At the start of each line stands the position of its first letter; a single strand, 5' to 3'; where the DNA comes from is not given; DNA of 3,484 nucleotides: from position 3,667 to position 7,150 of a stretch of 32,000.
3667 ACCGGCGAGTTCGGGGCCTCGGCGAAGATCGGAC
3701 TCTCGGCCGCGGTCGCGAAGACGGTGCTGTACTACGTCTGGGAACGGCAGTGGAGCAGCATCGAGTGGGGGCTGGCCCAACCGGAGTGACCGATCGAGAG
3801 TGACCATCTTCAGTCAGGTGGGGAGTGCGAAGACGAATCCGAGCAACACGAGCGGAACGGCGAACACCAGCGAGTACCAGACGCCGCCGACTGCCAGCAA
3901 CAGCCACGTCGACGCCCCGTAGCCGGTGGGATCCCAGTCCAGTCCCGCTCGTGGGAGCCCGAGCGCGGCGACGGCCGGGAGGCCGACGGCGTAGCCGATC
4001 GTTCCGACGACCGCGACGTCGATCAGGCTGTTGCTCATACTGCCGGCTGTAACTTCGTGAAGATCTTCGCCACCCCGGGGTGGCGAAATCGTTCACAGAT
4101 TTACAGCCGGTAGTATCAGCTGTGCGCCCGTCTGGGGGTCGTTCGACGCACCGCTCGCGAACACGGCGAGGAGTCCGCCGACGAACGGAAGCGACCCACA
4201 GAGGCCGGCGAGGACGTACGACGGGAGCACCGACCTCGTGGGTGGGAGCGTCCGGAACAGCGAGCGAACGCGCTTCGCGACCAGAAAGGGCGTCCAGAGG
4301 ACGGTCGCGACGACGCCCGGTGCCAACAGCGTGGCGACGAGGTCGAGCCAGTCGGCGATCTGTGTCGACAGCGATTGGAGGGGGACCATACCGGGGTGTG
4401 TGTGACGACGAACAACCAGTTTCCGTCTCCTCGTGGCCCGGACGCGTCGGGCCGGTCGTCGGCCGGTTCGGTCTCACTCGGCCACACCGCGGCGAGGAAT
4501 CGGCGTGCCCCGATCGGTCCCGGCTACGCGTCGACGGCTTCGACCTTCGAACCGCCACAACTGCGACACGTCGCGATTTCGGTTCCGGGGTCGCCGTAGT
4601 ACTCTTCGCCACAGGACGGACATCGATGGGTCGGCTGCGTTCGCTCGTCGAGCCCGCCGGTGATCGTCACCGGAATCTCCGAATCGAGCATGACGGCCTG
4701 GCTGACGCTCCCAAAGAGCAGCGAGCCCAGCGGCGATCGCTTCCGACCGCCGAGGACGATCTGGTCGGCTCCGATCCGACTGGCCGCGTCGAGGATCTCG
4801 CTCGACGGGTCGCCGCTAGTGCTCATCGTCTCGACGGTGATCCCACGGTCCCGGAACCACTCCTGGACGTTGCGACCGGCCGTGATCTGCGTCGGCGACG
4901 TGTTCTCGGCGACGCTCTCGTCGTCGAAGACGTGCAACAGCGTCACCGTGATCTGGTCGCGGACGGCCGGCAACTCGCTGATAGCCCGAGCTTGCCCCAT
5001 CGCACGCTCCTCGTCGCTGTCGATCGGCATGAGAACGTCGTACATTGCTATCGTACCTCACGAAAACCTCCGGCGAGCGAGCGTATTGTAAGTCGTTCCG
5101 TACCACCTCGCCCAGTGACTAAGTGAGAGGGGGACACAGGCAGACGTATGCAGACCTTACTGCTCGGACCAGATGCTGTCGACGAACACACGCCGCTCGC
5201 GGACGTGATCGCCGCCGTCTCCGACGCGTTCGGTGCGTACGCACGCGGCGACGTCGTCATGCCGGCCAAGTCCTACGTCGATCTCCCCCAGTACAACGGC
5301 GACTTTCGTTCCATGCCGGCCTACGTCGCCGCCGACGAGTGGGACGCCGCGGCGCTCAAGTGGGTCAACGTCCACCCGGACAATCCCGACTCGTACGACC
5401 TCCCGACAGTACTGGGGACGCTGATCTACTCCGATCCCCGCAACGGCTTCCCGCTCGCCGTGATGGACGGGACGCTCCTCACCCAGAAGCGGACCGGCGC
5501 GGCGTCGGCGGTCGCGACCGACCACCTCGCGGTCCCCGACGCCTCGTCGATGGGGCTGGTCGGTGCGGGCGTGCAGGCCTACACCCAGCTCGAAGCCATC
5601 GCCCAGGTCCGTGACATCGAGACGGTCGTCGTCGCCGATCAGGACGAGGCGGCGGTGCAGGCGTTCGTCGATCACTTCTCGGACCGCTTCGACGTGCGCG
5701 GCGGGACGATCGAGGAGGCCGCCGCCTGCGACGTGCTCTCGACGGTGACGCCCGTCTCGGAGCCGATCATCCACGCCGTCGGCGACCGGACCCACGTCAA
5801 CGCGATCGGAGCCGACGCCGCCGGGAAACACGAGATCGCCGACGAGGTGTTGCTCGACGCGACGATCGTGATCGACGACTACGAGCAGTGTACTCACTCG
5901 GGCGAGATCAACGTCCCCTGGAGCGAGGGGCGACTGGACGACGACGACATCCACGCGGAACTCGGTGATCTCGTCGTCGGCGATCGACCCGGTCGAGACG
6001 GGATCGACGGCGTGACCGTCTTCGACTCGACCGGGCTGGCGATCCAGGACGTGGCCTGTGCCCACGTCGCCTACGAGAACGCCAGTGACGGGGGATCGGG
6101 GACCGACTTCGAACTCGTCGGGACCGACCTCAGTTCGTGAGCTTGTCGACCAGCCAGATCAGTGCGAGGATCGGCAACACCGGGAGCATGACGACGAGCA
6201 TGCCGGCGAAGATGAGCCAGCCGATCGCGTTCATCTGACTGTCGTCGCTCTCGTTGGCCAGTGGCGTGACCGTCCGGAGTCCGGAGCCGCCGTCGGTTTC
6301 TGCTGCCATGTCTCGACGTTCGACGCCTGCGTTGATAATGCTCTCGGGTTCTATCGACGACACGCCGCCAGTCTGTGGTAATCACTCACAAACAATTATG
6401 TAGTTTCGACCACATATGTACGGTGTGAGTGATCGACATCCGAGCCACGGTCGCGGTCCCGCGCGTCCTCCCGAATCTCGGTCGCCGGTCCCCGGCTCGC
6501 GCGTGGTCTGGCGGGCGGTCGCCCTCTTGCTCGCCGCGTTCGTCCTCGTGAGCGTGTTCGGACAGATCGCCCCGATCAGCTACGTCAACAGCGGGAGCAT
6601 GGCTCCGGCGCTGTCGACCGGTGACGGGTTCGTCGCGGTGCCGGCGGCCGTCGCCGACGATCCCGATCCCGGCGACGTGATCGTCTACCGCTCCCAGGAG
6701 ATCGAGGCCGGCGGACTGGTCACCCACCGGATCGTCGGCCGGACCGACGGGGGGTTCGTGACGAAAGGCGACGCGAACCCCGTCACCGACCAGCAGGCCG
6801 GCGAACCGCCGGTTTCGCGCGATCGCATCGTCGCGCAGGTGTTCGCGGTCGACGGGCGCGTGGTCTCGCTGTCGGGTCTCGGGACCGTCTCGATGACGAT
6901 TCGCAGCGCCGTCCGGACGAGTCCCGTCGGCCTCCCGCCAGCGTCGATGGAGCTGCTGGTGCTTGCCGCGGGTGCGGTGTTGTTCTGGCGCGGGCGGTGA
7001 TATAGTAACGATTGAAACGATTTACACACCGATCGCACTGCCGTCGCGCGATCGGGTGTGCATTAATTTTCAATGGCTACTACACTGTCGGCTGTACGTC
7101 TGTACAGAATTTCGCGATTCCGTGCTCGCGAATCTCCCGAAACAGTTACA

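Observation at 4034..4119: Second palindromic repeat family (REP-like) with conserved termini and divergent, still palindromic interiors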

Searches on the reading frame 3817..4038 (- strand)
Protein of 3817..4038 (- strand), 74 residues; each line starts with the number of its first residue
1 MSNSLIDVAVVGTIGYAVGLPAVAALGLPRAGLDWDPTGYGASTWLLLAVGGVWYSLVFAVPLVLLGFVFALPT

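Call 41: search_protein_families(library=pfam, proteins=[window:3817-4038:-], max_evalue=0.01)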
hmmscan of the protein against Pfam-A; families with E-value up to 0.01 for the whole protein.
seq(74 aa): 0 families

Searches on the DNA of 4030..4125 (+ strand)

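Call 17: search_dna_similar(query=window:4030-4125:+, collection=plasmids, mode=distant, max_evalue=1, max_rows=30)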
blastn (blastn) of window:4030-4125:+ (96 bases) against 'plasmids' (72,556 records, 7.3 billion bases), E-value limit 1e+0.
Records with a match: 15; places in all: 80; records where one place covers at least 80% of the query: 15.
Best place of each record, by identity: 95-99% 1; 80-90% 7; 60-80% 7.
By first word of the organism name: Haloarcula 8; Halomicrobium 3; Natribaculum 3; Haloplanus 1.
By predicted mobility (MOB-suite, as given by PLSDB): non-mobilizable 15.
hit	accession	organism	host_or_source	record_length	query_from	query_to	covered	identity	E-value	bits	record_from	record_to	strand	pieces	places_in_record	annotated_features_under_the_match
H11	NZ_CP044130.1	Halomicrobium sp. LC1Hm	-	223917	4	89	90%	95.3%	1e-30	138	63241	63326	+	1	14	none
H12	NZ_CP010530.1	Haloarcula sp. CBA1115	monoisolate,Solar salt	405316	3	90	92%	85.2%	3e-19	101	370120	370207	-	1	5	CPBP family glutamic-type intramembrane protease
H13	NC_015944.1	Haloarcula hispanica ATCC 33960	-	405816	3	90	92%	84.1%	3e-18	97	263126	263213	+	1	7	CPBP family glutamic-type intramembrane protease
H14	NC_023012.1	Haloarcula hispanica N601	-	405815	3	90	92%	84.1%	3e-18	97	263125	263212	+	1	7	CPBP family glutamic-type intramembrane protease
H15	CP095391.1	Natribaculum breve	cell culture,saline soil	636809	5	94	94%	81.5%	1e-11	76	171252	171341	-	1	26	none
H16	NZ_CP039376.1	Halomicrobium mukohataei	-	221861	1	85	89%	84.7%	1e-17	96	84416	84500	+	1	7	hypothetical protein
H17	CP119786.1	Haloarcula rara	cell culture,sediment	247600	5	95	95%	78.3%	5e-10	70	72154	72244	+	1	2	record has no annotation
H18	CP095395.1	Natribaculum longum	cell culture,saline soil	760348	5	90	90%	81.8%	4e-11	73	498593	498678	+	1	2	none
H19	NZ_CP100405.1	Haloarcula marina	cell culture,sediment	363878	3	91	93%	76.9%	6e-9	66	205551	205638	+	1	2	none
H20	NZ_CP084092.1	Halomicrobium urmianum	cell culture,salt lake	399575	6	90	89%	77.0%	3e-6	58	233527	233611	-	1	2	universal stress protein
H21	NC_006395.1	Haloarcula marismortui ATCC 43049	-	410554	1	90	94%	72.5%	2e-2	46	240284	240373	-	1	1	nadE: NAD(+) synthase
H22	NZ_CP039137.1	Haloarcula marismortui ATCC 43049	Cell culture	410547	1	90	94%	72.5%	2e-2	46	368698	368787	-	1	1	nadE: NAD(+) synthase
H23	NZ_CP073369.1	Haloarcula sinaiiensis ATCC 33800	cell culture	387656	1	90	94%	72.5%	2e-2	46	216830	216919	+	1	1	nadE: NAD(+) synthase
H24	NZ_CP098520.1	Haloplanus sp. HW8-1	cell culture,salt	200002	5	90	90%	75.9%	1e-5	56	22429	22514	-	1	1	none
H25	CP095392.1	Natribaculum breve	cell culture,saline soil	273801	8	87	83%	80.5%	7e-8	63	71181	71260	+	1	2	record has no annotation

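Call 32: get_annotated_region(hit=H11, flank=4000)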
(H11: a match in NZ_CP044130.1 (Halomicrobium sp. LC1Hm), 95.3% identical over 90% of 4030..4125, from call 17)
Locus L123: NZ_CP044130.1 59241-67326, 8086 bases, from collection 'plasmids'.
description: Halomicrobium sp. LC1Hm plasmid pLC1Hm-01, complete sequence
organism: Halomicrobium sp. LC1Hm (NCBI taxid 2610902)
taxonomy: Archaea; Euryarchaeota; Halobacteria; Halobacteriales; Haloarculaceae; Halomicrobium; Halomicrobium sp. LC1Hm
host: -; source: -; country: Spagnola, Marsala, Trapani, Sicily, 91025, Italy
typing (MOB-suite, as given by PLSDB): non-mobilizable
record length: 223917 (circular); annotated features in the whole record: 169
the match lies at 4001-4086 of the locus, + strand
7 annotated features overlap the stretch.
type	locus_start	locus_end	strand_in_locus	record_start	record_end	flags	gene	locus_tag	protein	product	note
CDS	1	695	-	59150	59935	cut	-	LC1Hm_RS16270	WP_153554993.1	IclR family transcriptional regulator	GO:0006355 - regulation of DNA-templated transcription [Evidence IEA]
CDS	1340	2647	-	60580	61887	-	melA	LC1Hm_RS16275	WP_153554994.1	alpha-galactosidase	-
CDS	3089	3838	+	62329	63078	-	-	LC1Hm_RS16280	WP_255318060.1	DUF726 domain-containing protein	-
CDS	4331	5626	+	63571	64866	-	-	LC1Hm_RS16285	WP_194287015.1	extracellular solute-binding protein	-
CDS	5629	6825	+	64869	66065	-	-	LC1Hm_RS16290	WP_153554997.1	ABC transporter ATP-binding protein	-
CDS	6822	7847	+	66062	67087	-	-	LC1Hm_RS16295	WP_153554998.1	sugar ABC transporter permease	-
CDS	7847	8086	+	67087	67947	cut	-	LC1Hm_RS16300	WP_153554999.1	carbohydrate ABC transporter permease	GO:0008643 - carbohydrate transport [Evidence IEA]; GO:0055085 - transmembrane transport [Evidence IEA]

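Call 39: search_dna_similar(query=L123:3000-5100:+, collection=plasmids, mode=near, max_rows=10)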
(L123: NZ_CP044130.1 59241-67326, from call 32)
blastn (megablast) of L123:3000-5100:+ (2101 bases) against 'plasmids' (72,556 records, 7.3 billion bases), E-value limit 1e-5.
Records with a match: 3; places in all: 6; records where one place covers at least 80% of the query: 1.
Best place of each record, by identity: >=99% 1; 80-90% 2.
By first word of the organism name: Haloarcula 2; Halomicrobium 1.
By predicted mobility (MOB-suite, as given by PLSDB): non-mobilizable 3.
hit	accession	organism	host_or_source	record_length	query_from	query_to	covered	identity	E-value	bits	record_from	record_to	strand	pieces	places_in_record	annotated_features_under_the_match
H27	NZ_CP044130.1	Halomicrobium sp. LC1Hm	-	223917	1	2101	100%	100.0%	0e+0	3880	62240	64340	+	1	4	extracellular solute-binding protein | DUF726 domain-containing protein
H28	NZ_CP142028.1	Haloarcula sp. GH36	cell culture,inland salt lake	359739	1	784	37%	87.6%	0e+0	909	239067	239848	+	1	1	DUF726 domain-containing protein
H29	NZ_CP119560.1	Haloarcula halophila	cell culture,sediment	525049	1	771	37%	87.5%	0e+0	891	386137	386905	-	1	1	DUF726 domain-containing protein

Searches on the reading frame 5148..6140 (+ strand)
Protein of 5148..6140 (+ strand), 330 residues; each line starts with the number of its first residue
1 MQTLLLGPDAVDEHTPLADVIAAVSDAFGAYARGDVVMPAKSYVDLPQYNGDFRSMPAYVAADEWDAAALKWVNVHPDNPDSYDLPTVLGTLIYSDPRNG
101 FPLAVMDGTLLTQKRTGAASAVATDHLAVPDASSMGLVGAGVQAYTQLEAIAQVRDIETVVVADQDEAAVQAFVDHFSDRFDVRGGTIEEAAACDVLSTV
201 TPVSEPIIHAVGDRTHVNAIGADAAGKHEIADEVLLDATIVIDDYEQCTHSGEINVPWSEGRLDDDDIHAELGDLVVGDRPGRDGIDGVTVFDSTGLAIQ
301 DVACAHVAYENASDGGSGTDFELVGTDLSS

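Call 15: find_encoding_contigs(protein=window:5148-6140:+, flank=10000, max_places=6)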
Protein window:5148-6140:+ (330 aa): 5 contigs read that carry it; 2 places shown.
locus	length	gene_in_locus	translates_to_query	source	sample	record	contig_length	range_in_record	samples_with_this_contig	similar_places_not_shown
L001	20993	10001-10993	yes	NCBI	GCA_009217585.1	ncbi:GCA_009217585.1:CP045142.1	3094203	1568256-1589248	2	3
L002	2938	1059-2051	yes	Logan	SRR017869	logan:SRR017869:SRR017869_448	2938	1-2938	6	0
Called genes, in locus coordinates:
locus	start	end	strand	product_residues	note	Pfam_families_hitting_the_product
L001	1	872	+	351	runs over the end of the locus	PF02899:Phage_int_SAM_1 (weak), PF00589:Phage_integrase (weak)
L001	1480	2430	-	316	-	-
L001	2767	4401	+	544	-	PF01494:FAD_binding_3 (faint), PF02254:TrkA_N, PF02080:TrkA_C, PF02254:TrkA_N, PF02080:TrkA_C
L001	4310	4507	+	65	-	-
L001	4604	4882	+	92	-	-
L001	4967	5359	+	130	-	PF24108:DUF7383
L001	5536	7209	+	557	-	PF00118:Cpn60_TCP1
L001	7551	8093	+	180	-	PF08939:Bles03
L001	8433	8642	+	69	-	PF09834:DUF2061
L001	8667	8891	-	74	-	PF26494:DUF8162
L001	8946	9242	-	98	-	PF26494:DUF8162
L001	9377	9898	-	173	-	PF00582:Usp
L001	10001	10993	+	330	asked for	PF02423:OCD_Mu_crystall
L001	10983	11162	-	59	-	PF24379:DUF7535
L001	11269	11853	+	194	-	-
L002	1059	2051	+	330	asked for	PF02423:OCD_Mu_crystall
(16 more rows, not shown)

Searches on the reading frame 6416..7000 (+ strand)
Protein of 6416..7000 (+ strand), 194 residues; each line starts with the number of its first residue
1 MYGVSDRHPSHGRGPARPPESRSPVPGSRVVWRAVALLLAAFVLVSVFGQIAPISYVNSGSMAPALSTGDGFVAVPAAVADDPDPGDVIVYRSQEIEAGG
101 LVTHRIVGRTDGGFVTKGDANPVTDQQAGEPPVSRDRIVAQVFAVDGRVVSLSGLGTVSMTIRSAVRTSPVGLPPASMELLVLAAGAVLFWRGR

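Call 87: search_protein_families(library=pfam, proteins=[window:6416-7000:+], max_evalue=0.001)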
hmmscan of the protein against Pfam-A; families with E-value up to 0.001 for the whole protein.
window:6416-7000:+ (194 aa): 1 family
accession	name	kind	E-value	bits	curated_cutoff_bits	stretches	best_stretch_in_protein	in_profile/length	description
PF10502.14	Peptidase_S26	-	0.00046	20.6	22.9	1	36-108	7-79/168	Signal peptidase, peptidase S26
